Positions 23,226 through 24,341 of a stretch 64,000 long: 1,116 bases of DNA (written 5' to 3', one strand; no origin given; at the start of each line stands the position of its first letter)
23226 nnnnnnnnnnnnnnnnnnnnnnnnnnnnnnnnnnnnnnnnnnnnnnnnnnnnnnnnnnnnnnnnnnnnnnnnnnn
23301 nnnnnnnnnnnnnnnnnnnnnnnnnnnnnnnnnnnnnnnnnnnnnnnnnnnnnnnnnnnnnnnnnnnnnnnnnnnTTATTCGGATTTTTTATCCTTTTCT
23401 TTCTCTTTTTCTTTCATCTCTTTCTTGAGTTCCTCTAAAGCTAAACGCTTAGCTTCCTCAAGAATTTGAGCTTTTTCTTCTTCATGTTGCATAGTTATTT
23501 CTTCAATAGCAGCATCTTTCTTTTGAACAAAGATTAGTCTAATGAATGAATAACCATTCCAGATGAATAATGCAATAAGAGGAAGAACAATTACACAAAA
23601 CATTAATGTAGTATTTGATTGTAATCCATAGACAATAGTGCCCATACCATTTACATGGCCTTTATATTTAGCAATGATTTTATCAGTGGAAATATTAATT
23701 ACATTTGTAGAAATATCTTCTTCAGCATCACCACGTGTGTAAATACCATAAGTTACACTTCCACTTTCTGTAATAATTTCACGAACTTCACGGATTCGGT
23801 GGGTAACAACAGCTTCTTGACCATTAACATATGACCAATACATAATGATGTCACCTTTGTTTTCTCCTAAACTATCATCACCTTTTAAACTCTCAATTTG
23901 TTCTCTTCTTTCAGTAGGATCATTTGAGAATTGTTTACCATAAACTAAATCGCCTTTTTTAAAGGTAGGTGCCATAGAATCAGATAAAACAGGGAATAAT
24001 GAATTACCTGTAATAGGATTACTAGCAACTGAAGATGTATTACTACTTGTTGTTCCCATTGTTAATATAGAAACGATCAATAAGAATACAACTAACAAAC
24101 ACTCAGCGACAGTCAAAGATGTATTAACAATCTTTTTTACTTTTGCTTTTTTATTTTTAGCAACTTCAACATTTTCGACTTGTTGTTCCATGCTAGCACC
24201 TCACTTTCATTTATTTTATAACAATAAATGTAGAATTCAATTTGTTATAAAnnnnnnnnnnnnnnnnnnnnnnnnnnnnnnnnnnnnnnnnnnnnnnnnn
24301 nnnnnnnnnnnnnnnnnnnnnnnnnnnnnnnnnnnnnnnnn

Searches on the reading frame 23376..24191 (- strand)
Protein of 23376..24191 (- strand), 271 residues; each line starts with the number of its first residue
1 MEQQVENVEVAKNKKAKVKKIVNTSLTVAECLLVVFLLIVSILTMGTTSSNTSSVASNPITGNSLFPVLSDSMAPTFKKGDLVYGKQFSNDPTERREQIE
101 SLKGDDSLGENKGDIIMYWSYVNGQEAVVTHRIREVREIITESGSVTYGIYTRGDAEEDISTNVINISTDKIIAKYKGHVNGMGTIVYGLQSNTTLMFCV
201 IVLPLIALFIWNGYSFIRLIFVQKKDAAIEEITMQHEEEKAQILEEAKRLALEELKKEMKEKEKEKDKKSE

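Call 6: search_protein_families(library=pfam, proteins=[window:23376-24191:-], max_evalue=0.1)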
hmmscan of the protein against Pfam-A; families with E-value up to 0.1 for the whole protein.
window:23376-24191:- (271 aa): 0 families

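Call 52: search_protein_families(library=ncbifam, proteins=[window:23376-24191:-], max_evalue=0.1)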
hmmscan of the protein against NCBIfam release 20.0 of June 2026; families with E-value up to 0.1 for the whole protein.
window:23376-24191:- (271 aa): 5 families
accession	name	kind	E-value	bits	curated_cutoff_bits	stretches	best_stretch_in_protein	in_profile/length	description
NF046067.1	SigPepSipWBacil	equivalog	1.9e-10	40.6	190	1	32-219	11-168/189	signal peptidase I SipW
TIGR02228.1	sigpep_I_arch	equivalog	4.3e-10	39.7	51.85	1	33-208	14-150/158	signal peptidase I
NF000473.1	vanY_BG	exception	0.013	14.9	400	1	195-259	18-82/274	VanY-B/VanY-G family D-Ala-D-Ala carboxypeptidase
TIGR02227.1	sigpep_I_bact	equivalog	0.028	14.3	47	1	65-126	22-68/162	signal peptidase I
NF041422.1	VirB10_subf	subfamily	0.045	13.3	400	0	192-267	53-131/404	VirB10/TraB/TrbI family type IV secretion system protein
